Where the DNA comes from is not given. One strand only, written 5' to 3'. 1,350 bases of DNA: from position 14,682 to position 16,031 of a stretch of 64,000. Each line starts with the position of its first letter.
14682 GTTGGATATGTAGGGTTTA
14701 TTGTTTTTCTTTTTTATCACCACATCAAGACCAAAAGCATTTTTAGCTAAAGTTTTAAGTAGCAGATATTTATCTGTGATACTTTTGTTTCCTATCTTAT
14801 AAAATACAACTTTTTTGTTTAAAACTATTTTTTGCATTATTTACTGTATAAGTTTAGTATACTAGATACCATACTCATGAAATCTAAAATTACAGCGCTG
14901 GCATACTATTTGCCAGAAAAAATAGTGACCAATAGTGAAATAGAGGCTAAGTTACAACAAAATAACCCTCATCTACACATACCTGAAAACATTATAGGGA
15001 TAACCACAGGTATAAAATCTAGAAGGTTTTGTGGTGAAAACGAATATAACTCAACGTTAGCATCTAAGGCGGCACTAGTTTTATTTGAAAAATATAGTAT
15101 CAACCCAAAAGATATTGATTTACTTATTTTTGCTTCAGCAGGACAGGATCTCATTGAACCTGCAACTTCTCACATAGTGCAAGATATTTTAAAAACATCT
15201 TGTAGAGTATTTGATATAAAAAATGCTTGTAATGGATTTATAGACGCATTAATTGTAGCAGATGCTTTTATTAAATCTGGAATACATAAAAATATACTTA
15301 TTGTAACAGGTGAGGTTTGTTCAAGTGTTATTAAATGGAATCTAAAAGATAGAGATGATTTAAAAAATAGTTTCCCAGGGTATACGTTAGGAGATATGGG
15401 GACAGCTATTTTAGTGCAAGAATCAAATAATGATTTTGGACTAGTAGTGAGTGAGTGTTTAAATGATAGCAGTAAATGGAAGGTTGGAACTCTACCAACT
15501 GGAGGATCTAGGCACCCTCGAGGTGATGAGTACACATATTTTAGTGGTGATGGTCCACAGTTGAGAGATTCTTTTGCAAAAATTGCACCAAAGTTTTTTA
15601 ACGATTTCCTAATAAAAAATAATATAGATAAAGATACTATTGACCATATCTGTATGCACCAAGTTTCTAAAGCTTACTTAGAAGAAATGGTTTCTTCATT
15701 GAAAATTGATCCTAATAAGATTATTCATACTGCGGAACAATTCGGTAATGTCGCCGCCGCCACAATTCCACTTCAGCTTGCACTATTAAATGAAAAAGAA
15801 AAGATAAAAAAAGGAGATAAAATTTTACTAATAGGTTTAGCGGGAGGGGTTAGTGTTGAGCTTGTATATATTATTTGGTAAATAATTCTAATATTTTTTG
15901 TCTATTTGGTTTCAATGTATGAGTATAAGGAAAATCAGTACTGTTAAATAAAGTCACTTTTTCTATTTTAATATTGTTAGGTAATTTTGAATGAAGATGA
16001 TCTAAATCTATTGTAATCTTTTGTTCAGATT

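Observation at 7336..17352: Compact split adenylation-carrier-reductase lipid/acyl-tailoring operon in a small, low-GC genome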

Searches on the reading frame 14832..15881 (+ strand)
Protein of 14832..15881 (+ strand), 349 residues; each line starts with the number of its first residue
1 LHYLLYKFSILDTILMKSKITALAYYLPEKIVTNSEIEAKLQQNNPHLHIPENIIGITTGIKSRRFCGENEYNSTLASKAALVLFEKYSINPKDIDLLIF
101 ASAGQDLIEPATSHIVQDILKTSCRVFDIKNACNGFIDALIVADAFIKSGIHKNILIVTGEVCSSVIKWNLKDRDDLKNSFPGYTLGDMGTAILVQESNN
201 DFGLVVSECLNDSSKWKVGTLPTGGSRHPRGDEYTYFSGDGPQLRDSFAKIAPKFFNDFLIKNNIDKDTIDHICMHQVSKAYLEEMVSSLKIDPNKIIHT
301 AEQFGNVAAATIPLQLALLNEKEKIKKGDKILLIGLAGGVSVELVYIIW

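Call 3: search_protein_families(library=pfam, proteins=[window:14832-15881:+], max_evalue=0.01)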
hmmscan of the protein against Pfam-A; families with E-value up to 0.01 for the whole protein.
window:14832-15881:+ (349 aa): 2 families
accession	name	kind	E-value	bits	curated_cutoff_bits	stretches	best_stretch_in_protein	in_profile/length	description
PF08541.16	ACP_syn_III_C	-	2.5e-22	79.3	26.6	1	262-347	3-88/90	3-Oxoacyl-[acyl-carrier-protein (ACP)] synthase III C terminal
PF08545.16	ACP_syn_III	-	3.4e-15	56.1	24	1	127-205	1-72/80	3-Oxoacyl-[acyl-carrier-protein (ACP)] synthase III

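Call 11: search_protein_families(library=ncbifam, proteins=[window:14832-15881:+], max_evalue=0.01)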
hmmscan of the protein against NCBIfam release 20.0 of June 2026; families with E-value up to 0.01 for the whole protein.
window:14832-15881:+ (349 aa): 17 families
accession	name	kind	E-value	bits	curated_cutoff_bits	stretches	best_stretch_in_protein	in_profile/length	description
NF006829.0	PRK09352.1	subfamily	1e-56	192.3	249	1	16-343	3-315/322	beta-ketoacyl-ACP synthase 3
TIGR00747.1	fabH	subfamily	7.6e-53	179.7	292.1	1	16-342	1-315/322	beta-ketoacyl-ACP synthase III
NF006720.0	PRK09258.1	equivalog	1.1e-52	179.5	285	1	17-349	5-338/338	3-oxoacyl-ACP synthase III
NF004623.0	PRK05963.1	equivalog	8.8e-43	146.8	437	1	16-341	4-320/328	beta-ketoacyl-ACP synthase III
NF005541.0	PRK07204.1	equivalog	6.8e-40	137.4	402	1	18-343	5-323/329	beta-ketoacyl-ACP synthase III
NF005308.0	PRK06840.1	equivalog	1.2e-26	93.5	315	1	17-336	4-322/339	3-oxoacyl-ACP synthase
NF009519.0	PRK12880.1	equivalog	1.7e-20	73.7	436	1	15-334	5-327/353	beta-ketoacyl-ACP synthase III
NF005703.0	PRK07515.1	equivalog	2.1e-17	63.1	304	1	73-345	96-368/373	beta-ketoacyl-ACP synthase III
NF005293.2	PRK06816.1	subfamily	2.1e-16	59.9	450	2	20-168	3-157/378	StlD/DarB family beta-ketosynthase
NF053539.1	resorcinol_DarB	exception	3.1e-16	59.5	550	2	20-169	5-159/377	dialkylresorcinol biosynthesis protein DarB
TIGR01835.1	HMG-CoA-S_prok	equivalog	1.2e-10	40.8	360.35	1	54-163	30-139/382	hydroxymethylglutaryl-CoA synthase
NF003274.0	PRK04262.1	equivalog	2.5e-10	39.9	244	1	20-162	5-142/347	hydroxymethylglutaryl-CoA synthase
NF040746.1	reduct_C_beta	equivalog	8.7e-07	27.7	450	1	125-201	249-320/477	glycine/sarcosine/betaine reductase complex component C subunit beta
NF042429.2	DHPHCoAsyn_DpgA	equivalog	3e-06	26.4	425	1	77-349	74-350/350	3,5-dihydroxyphenylacetyl-CoA synthase DpgA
TIGR01930.1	AcCoA-C-Actrans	subfamily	1.5e-05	24.1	240.55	1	72-169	20-119/385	acetyl-CoA C-acyltransferase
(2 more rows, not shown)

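Call 26: search_protein_families(library=padloc, proteins=[window:14832-15881:+], max_evalue=0.001)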
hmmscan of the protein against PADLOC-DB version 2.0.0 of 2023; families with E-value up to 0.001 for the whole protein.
window:14832-15881:+ (349 aa): 1 family
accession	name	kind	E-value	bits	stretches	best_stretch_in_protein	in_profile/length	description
PDLC04254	PDC-M01B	-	0.00087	16.7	0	126-336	69-264/297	-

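Call 64: search_solved_structures(query=window:14877-15881:+, max_evalue=1e-20, show_alignments=1)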
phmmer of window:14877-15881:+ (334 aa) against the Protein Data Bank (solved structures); distinct sequences matched with E-value up to 1e-20: 32.
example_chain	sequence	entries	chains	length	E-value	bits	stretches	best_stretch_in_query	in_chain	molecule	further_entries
4ryb_A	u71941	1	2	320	7.5e-36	127.3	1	3-326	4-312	3-oxoacyl-[acyl-carrier-protein] synthase 3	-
3row_A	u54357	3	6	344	1.3e-29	106.8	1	5-334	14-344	3-oxoacyl-[ACP] synthase III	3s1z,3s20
3s21_A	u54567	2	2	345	1.3e-29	106.8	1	5-334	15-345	3-oxoacyl-[ACP] synthase III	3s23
2ebd_A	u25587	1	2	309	1.4e-29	106.7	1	2-327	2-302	3-oxoacyl-[acyl-carrier-protein] synthase 3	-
4dfe_A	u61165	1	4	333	2.2e-29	106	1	3-325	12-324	3-oxoacyl-[acyl-carrier-protein] synthase 3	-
3fk5_A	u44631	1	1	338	3.6e-29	105.3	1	5-334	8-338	3-oxoacyl-synthase III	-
5vxf_A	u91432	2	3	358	3.9e-29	105.2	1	5-334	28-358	3-oxoacyl-[ACP] synthase III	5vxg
5vxh_A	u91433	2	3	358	3.9e-29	105.2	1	5-334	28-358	3-oxoacyl-[ACP] synthase III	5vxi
8vd9_A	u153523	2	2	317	8.9e-29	104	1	3-334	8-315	Beta-ketoacyl-[acyl-carrier-protein] synthase III 1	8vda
5vxd_A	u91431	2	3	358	1e-28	103.8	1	5-334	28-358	3-oxoacyl-[ACP] synthase III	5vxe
6b2s_A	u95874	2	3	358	1.4e-28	103.4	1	5-334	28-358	3-oxoacyl-[ACP] synthase III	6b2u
6b2t_A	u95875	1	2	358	2.6e-28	102.5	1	5-334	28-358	3-oxoacyl-[ACP] synthase III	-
4kti_A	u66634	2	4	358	2.7e-28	102.4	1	5-334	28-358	3-oxoacyl-[ACP] synthase III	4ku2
4ktm_A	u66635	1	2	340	3e-28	102.3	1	5-334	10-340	3-oxoacyl-[ACP] synthase III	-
6b2r_A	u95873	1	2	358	3.6e-28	102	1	5-334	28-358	3-oxoacyl-[ACP] synthase III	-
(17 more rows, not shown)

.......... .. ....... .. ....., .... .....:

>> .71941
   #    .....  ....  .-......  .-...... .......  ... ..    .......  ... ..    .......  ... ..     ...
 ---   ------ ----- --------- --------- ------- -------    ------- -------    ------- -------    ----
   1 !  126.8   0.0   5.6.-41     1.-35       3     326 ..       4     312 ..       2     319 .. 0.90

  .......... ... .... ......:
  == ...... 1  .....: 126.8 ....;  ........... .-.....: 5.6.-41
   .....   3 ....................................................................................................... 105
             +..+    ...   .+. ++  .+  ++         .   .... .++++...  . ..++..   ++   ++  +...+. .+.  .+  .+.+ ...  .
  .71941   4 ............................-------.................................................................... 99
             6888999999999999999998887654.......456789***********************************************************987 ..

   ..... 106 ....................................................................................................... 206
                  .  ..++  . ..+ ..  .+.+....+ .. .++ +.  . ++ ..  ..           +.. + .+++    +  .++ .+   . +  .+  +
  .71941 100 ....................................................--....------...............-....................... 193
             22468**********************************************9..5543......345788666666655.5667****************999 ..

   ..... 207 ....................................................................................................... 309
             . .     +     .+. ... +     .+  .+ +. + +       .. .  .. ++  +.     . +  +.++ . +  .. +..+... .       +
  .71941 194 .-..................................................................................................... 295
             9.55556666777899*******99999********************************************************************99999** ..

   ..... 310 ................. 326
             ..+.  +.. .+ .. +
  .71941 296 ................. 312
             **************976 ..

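Call 65: search_solved_structures(query=window:14877-15881:+, max_evalue=1e-29, show_alignments=3)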
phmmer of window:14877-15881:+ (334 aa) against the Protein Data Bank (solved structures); distinct sequences matched with E-value up to 1e-29: 1.
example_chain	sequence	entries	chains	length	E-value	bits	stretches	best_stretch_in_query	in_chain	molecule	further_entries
4ryb_A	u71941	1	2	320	7.5e-36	127.3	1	3-326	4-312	3-oxoacyl-[acyl-carrier-protein] synthase 3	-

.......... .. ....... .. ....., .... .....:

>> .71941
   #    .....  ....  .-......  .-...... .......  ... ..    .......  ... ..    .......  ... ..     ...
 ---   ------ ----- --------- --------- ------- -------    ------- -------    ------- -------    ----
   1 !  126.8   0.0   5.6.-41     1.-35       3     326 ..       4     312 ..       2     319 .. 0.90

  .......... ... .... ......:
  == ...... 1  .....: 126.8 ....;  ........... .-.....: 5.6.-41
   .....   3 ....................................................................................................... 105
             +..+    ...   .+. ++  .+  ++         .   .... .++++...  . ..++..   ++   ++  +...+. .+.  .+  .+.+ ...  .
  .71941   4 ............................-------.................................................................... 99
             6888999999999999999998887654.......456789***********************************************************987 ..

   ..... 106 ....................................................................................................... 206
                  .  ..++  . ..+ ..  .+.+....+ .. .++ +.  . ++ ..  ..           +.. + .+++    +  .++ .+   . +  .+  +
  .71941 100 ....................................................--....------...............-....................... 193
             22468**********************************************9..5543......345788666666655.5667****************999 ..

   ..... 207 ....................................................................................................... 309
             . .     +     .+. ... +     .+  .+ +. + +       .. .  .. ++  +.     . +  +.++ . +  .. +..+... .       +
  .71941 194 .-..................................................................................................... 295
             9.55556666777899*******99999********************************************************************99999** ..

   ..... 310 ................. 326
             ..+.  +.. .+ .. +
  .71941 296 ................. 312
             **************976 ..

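Call 66: search_solved_structures(query=window:14877-15881:+, max_evalue=2e-29, show_alignments=2)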
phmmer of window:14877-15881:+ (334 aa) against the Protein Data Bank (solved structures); distinct sequences matched with E-value up to 2e-29: 4.
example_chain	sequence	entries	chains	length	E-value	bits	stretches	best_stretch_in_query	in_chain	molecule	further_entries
4ryb_A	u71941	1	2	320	7.5e-36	127.3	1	3-326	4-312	3-oxoacyl-[acyl-carrier-protein] synthase 3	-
3row_A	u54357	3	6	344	1.3e-29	106.8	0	5-334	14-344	3-oxoacyl-[ACP] synthase III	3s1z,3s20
3s21_A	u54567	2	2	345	1.3e-29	106.8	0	5-334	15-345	3-oxoacyl-[ACP] synthase III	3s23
2ebd_A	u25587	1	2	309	1.4e-29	106.7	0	2-327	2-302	3-oxoacyl-[acyl-carrier-protein] synthase 3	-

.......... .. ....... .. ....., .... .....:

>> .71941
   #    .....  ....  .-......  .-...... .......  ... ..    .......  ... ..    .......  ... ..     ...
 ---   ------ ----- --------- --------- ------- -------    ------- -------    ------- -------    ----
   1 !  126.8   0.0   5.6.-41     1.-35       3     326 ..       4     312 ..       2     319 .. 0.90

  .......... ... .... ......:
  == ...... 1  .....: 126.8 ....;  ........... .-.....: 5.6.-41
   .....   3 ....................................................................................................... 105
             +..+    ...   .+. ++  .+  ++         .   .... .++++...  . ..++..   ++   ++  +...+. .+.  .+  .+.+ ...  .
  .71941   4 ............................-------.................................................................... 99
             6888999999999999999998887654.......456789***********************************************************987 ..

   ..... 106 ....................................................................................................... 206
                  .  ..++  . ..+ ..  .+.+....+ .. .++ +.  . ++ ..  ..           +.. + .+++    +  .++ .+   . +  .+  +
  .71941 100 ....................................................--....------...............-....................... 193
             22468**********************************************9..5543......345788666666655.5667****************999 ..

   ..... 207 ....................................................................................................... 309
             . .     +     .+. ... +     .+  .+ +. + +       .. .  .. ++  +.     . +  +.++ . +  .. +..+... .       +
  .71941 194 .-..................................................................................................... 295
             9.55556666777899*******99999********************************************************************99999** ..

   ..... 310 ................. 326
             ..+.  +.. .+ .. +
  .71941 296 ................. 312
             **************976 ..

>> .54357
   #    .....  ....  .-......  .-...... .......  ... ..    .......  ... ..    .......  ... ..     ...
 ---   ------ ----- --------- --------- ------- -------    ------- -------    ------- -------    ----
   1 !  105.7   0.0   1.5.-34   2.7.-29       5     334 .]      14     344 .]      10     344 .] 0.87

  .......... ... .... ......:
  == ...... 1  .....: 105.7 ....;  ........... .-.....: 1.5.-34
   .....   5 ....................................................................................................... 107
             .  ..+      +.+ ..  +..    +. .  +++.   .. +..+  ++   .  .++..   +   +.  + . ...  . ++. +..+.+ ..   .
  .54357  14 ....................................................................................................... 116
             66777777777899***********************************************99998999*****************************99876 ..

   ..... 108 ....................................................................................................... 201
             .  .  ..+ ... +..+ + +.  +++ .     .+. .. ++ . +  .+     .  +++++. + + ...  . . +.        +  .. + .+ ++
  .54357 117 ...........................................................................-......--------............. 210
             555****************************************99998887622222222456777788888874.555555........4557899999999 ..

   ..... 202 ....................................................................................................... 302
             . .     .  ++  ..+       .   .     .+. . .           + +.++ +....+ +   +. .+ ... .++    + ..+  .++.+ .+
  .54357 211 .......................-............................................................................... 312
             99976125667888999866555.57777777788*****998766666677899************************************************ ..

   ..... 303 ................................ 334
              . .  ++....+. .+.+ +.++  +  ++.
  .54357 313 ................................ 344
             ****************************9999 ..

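Call 71: find_related_loci(query=A5, collection=metagenome_contigs, flank=10000)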
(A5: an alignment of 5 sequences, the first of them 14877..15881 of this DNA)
Query A5 (334 aa) in metagenome_contigs; peptide patterns used: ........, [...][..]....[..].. (x = any residue, [..] = any of these).
244 stretches matched a pattern; 152 encode a relative of the query (tblastn E <= 1e-3); the best 80 are kept; 80 distinct loci.
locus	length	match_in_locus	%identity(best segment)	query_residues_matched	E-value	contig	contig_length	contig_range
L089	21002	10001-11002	79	1-334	0e+0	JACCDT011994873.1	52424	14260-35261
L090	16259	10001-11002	77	1-334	4e-168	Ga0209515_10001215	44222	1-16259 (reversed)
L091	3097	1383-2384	52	1-334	4e-124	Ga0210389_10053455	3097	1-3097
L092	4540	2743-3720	40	2-327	8e-94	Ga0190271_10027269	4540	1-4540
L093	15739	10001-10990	43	1-330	2e-93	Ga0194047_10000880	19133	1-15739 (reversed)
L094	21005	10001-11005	50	1-334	2e-104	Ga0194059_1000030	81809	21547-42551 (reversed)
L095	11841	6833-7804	45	2-327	2e-91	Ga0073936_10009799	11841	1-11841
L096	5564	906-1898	40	2-332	1e-90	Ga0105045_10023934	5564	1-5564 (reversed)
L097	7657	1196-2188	39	2-332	4e-90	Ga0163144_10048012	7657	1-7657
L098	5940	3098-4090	39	2-332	4e-90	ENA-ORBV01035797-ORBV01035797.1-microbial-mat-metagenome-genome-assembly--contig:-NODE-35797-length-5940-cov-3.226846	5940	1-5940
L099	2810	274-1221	43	12-327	2e-89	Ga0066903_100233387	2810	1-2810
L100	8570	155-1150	43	2-333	6e-87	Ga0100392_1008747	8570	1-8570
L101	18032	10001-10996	43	2-333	6e-87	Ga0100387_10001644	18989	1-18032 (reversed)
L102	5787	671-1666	43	2-333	5e-87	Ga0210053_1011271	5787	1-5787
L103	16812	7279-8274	43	2-333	6e-87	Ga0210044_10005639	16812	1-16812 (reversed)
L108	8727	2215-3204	45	1-327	2e-82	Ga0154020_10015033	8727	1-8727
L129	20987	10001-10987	39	2-332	6e-76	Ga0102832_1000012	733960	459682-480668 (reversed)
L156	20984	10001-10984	39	3-332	4e-73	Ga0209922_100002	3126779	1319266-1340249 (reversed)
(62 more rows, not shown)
